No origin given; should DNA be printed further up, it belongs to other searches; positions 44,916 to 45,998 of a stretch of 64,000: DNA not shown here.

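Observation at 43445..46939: GT-C glycosyltransferase, DedA-superfamily protein and sugar-type oxidoreductase next to the secreted-protein block: possible periplasmic glycosylation arm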

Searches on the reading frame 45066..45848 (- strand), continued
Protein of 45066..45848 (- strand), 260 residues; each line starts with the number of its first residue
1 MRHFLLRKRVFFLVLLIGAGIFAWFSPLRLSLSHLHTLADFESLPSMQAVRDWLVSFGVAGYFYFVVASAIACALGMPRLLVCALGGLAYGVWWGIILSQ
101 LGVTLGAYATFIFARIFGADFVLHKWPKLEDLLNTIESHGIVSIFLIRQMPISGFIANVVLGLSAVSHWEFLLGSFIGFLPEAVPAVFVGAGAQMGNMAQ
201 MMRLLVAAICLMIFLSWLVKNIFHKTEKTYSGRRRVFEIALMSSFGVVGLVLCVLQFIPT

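Call 70: search_solved_structures(query=L091:12185-12928:+, max_evalue=0.00001)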
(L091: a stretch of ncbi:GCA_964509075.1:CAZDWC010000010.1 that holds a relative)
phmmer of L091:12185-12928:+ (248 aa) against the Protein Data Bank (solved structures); distinct sequences matched with E-value up to 0.00001: 14.
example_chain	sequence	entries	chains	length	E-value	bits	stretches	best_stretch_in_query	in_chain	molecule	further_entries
9bhc_C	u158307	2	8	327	9.7e-34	120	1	11-229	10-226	Undecaprenyl-phosphate 4-deoxy-4-formamido-L-arabinose transferase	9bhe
8vxh_A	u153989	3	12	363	1.3e-33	119.6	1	11-229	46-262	Undecaprenyl-phosphate 4-deoxy-4-formamido-L-arabinose transferase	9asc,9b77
9hwj_A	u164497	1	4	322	1.7e-32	115.9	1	11-229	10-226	Undecaprenyl-phosphate 4-deoxy-4-formamido-L-arabinose transferase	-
5eke_A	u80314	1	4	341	5e-18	68.5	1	6-226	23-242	Uncharacterized glycosyltransferase sll0501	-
5ekp_C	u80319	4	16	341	1.1e-17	67.5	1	6-219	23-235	Uncharacterized glycosyltransferase sll0501 | Glycosyltransferase sll0501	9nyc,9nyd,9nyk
9nye_A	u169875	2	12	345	1.1e-17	67.4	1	6-219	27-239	Glycosyltransferase sll0501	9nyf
5mlz_A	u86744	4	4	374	1.7e-17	66.8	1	9-211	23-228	Dolichol monophosphate mannose synthase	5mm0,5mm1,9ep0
2z87_A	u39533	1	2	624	5.8e-10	42.2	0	11-108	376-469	Chondroitin synthase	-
2z86_A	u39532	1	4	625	5.8e-10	42.1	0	11-108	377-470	Chondroitin synthase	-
5hea_A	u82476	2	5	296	4.6e-08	35.9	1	10-102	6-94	Putative glycosyltransferase (GalT1)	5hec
5tze_C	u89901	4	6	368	1e-07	34.8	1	11-116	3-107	Glycosyl transferase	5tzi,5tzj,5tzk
5tz8_A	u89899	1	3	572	2.1e-07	33.8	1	11-116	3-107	Glycosyl transferase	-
8bz8_A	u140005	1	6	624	3.1e-06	29.9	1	7-113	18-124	Glycosyltransferase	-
8bz4_A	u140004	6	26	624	3.1e-06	29.9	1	7-113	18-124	Glycosyltransferase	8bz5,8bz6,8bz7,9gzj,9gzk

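Call 71: search_solved_structures(query=L091:13736-15184:-, max_evalue=0.1)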
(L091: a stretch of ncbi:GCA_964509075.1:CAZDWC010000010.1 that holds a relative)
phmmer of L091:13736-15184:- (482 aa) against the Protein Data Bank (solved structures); distinct sequences matched with E-value up to 0.1: 1.
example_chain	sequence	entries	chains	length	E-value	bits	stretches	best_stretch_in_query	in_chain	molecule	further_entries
5ezm_A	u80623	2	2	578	2.5e-11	46.4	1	16-341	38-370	4-amino-4-deoxy-L-arabinose transferase or related glycosyltransferases of PMT family | 4-amino-4-deoxy-L-arabinose (L-Ara4N) transferase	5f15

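Call 72: search_protein_families(library=ncbifam, proteins=[L091:11055-12155:+, L091:12185-12928:+, L091:13736-15184:-, L091:15184-16527:-, L096:4623-5987:-, L096:5987-6997:-, L095:1325-2950:+, L095:2950-3732:-, L094:8831-10321:+], max_evalue=0.00001)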
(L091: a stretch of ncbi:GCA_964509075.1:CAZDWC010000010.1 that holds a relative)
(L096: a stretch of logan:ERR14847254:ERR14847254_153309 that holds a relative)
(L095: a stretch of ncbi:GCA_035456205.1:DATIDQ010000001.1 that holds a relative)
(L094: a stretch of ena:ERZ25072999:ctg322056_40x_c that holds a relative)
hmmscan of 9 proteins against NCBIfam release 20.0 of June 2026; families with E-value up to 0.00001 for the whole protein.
L091:11055-12155:+ (367 aa): 9 families
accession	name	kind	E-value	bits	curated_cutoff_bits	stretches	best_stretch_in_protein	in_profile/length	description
TIGR03588.1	PseC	equivalog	9.1e-72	242.1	423.5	1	8-362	3-378/380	UDP-4-amino-4,6-dideoxy-N-acetyl-beta-L-altrosamine transaminase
NF008658.2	PRK11658.1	equivalog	5e-69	232.7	631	1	7-363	5-376/379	UDP-4-amino-4-deoxy-L-arabinose aminotransferase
TIGR04181.1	NHT_00031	hypoth_equivalog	4.7e-59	200.1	420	1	7-343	1-357/359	LegC family aminotransferase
NF008687.0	PRK11706.1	equivalog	7.4e-55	186.2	375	1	37-364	33-374/375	dTDP-4-amino-4,6-dideoxygalactose transaminase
NF011936.0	PRK15407.1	equivalog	7.7e-55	186.3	423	2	7-214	37-252/440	lipopolysaccharide biosynthesis protein RfbH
TIGR04427.1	PLP_DesI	equivalog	9.3e-50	169.8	650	1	34-361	51-380/390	dTDP-4-dehydro-6-deoxyglucose aminotransferase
TIGR02379.1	ECA_wecE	subfamily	4.7e-44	150.7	434.85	1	18-363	17-374/376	dTDP-4-amino-4,6-dideoxy-D-glucose transaminase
NF005817.0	PRK07683.1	equivalog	8.7e-08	31.2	575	1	51-158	90-203/387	aminotransferase A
NF004770.0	PRK06108.1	subfamily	4.8e-06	25.6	422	1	47-156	93-210/396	pyridoxal phosphate-dependent aminotransferase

L091:12185-12928:+ (248 aa): 22 families
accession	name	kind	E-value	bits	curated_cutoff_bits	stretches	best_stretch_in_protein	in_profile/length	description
NF007986.1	PRK10714.1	equivalog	1.5e-40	139.2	529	1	11-230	8-225/316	undecaprenyl-phosphate 4-deoxy-4-formamido-L-arabinose transferase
NF047588.1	GlcsyltransPgfSStrep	equivalog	4.6e-27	95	500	1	11-222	3-213/308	glycosyltransferase PgfS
NF047683.1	TeichurnBiosyTuaG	equivalog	1e-16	61.4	400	1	10-123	7-117/252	teichuronic acid biosynthesis protein TuaG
TIGR03937.1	PgaC_IcaA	equivalog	1.6e-15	57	422.3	1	10-104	46-137/407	poly-beta-1,6-N-acetyl-D-glucosamine synthase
NF007482.0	PRK10073.1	equivalog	8.2e-15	54.6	423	1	10-115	7-108/334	glycosyltransferase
NF041875.1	EPS_EpsD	equivalog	2.5e-13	50.1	370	1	11-118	1-105/325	exopolysaccharide biosynthesis glycosyltransferase EpsD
TIGR04283.1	glyco_like_mftF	equivalog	3.4e-12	46.4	182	1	11-152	1-130/221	TIGR04283 family arsenosugar biosynthesis glycosyltransferase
TIGR03965.1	mycofact_glyco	equivalog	3e-11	42.9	280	1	10-121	75-183/467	mycofactocin biosynthesis glycosyltransferase MftF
NF007453.0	PRK10018.1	equivalog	9e-11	41.9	382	1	10-119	7-113/280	colanic acid biosynthesis glycosyltransferase WcaA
NF010496.0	PRK13915.1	equivalog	2.1e-10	40.2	262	1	8-108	30-132/307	glucosyl-3-phosphoglycerate synthase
TIGR04017.1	WcaA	equivalog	3.8e-10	39.8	495.75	1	10-118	6-111/279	colanic acid biosynthesis glycosyltransferase WcaA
NF038302.1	EPS_HpsE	equivalog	4.9e-10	38.9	300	1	11-105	3-99/307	hormogonium polysaccharide biosynthesis glycosyltransferase HpsE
TIGR04182.1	glyco_TIGR04182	equivalog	6.4e-09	35.6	325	1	11-179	2-162/293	S-layer glycoprotein N-glycosyltransferase AglJ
NF053739.1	GlytfEpsEBac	equivalog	7.7e-09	34.9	450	1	11-180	3-168/265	glycosyltransferase EpsE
NF041391.1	DPhHxTase_Halo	equivalog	1.1e-08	34.4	375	1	18-207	4-186/213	dolichyl-phosphate hexose transferase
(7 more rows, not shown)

L091:13736-15184:- (482 aa): 1 family
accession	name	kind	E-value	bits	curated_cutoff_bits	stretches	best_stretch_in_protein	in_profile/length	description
NF009784.2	PRK13279.1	equivalog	6.5e-25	87.7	567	1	14-373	9-370/539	lipid IV(A) 4-amino-4-deoxy-L-arabinosyltransferase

L091:15184-16527:- (447 aa): 1 family
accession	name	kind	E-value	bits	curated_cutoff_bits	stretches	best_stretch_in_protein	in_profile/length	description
NF009784.2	PRK13279.1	equivalog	1.5e-26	93.1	567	1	41-400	23-389/539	lipid IV(A) 4-amino-4-deoxy-L-arabinosyltransferase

L096:4623-5987:- (454 aa): 7 families
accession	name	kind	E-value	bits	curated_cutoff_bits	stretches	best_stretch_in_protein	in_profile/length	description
TIGR03026.1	NDP-sugDHase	subfamily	1.4e-133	445.7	189.8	1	7-429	2-413/413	nucleotide sugar dehydrogenase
NF047673.2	TeichurnBiosyTuaD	equivalog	3.1e-127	425.4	700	1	8-449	4-432/439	UDP-glucose 6-dehydrogenase TuaD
NF041297.1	UDPGDh_AglM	equivalog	7.8e-113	377.6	670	1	7-435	2-421/429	UDP-glucose 6-dehydrogenase AglM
NF040825.1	UDPMaNacDH_Arch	equivalog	3.8e-54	184.1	750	1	7-449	2-416/418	UDP-N-acetyl-D-mannosamine dehydrogenase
NF008286.0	PRK11064.1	equivalog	3.9e-45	154.2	459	1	7-419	5-411/420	UDP-N-acetyl-D-mannosamine dehydrogenase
NF011631.0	PRK15057.1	equivalog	2.8e-35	122.2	757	1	7-367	2-338/388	UDP-glucose 6-dehydrogenase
NF011729.0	PRK15182.1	equivalog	1.2e-17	63.8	592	1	5-367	6-356/425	Vi polysaccharide biosynthesis UDP-N-acetylglucosamine C-6 dehydrogenase TviB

L096:5987-6997:- (336 aa): 26 families (the best 25 are shown)
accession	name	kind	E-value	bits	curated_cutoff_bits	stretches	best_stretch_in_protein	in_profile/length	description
TIGR01179.1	galE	equivalog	4.2e-49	167.2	262.3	1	1-327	1-327/332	UDP-glucose 4-epimerase GalE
TIGR01181.1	dTDP_gluc_dehyt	equivalog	6.9e-41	140.4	365.1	1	1-327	1-313/321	dTDP-glucose 4,6-dehydratase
TIGR04180.1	EDH_00030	hypoth_equivalog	3.8e-37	127.9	475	1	2-311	1-295/297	NAD-dependent 4,6-dehydratase LegB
NF011728.1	PRK15181.1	equivalog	5.4e-34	117.7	760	1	3-326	19-338/348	Vi polysaccharide biosynthesis UDP-N-acetylglucosaminuronic acid C-4 epimerase TviC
NF007956.0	PRK10675.1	subfamily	1.3e-29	103.4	394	1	2-156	3-155/338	UDP-glucose 4-epimerase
TIGR02197.1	heptose_epim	equivalog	4.8e-29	101.5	274.6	1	2-326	1-314/316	ADP-glyceromanno-heptose 6-epimerase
NF007582.0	PRK10217.1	equivalog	3.1e-27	95.6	698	1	2-229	4-239/355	dTDP-glucose 4,6-dehydratase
NF007490.0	PRK10084.1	subfamily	9e-26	90.7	649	1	2-229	3-246/361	dTDP-glucose 4,6-dehydratase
NF042422.1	oxyalk_red_OleD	equivalog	1e-21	77.7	580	1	1-289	2-263/329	2-alkyl-3-oxoalkanoate reductase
NF047922.1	GDPFucSynFcl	equivalog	4.5e-19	69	500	1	55-327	34-303/308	GDP-L-fucose synthase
TIGR02622.1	CDP_4_6_dhtase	equivalog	9.5e-18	64.4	278.45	1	2-168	7-172/352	CDP-glucose 4,6-dehydratase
NF042423.1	oxyalk_red_Shew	equivalog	5.3e-17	61.9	580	1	2-227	11-218/331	2-alkyl-3-oxoalkanoate reductase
NF043036.1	ErythonDh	equivalog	2.3e-16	59.9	325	1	1-199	2-198/321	D-erythronate dehydrogenase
NF008872.0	PRK11908.1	equivalog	1.9e-14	53.5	294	1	2-323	4-333/349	bifunctional UDP-4-keto-pentose/UDP-xylose synthase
TIGR01214.1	rmlD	equivalog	8.8e-14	51.3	224.05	1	2-280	2-230/285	dTDP-4-dehydrorhamnose reductase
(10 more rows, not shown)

L095:1325-2950:+ (542 aa): 1 family
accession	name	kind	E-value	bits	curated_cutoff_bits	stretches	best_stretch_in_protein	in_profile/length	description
NF009784.2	PRK13279.1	equivalog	1.9e-30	106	567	1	20-375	11-367/539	lipid IV(A) 4-amino-4-deoxy-L-arabinosyltransferase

L095:2950-3732:- (260 aa): 14 families
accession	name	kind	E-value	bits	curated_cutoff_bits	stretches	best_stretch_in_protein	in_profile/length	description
NF007986.1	PRK10714.1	equivalog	6.5e-24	84.5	529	1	13-222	7-213/316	undecaprenyl-phosphate 4-deoxy-4-formamido-L-arabinose transferase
NF047588.1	GlcsyltransPgfSStrep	equivalog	2.9e-15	56.3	500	1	14-226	3-215/308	glycosyltransferase PgfS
NF041875.1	EPS_EpsD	equivalog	1.1e-14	54.5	370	1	14-132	1-117/325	exopolysaccharide biosynthesis glycosyltransferase EpsD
TIGR03965.1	mycofact_glyco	equivalog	4.3e-13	48.9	280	1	10-136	72-192/467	mycofactocin biosynthesis glycosyltransferase MftF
TIGR04283.1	glyco_like_mftF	equivalog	1.6e-12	47.5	182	1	14-115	1-92/221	TIGR04283 family arsenosugar biosynthesis glycosyltransferase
TIGR03937.1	PgaC_IcaA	equivalog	1.8e-12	47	422.3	1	5-109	38-140/407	poly-beta-1,6-N-acetyl-D-glucosamine synthase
NF058614.1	PPMAGASynPpgS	equivalog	6.7e-10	38.8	370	1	16-144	4-122/226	polyprenyl-phospho-N-acetylgalactosaminyl synthase PpgS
NF007482.0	PRK10073.1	equivalog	5.2e-08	32.3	423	1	10-118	4-109/334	glycosyltransferase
NF010496.0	PRK13915.1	equivalog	6.2e-08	32.1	262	1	12-116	31-139/307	glucosyl-3-phosphoglycerate synthase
TIGR03469.1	HpnB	hypoth_equivalog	1.5e-07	30.8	379.25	1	8-75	40-109/386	hopene-associated glycosyltransferase HpnB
TIGR04182.1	glyco_TIGR04182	equivalog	1.7e-07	30.9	325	1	15-154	3-128/293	S-layer glycoprotein N-glycosyltransferase AglJ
NF047683.1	TeichurnBiosyTuaG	equivalog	5.6e-07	29.4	400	1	10-117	4-109/252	teichuronic acid biosynthesis protein TuaG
NF050819.1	PolSacchBiosHfsG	equivalog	1e-06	28.2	500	1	8-114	8-111/302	polysaccharide biosynthesis protein HfsG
NF038302.1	EPS_HpsE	equivalog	2e-06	27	300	1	14-107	3-99/307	hormogonium polysaccharide biosynthesis glycosyltransferase HpsE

L094:8831-10321:+ (497 aa): 0 families

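Call 77: search_protein_families(library=pfam, proteins=[L091:13089-13433:+, L095:8289-9959:+], max_evalue=0.1)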
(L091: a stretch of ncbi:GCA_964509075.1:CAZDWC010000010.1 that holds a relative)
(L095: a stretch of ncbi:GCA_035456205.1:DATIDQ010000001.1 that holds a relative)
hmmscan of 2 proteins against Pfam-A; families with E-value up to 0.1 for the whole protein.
L091:13089-13433:+ (115 aa): 0 families

L095:8289-9959:+ (557 aa): 1 family
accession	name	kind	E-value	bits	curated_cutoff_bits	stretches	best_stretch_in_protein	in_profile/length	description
PF09335.16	VTT_dom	-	6.2e-15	56.2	33.9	1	63-176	2-122/123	VTT domain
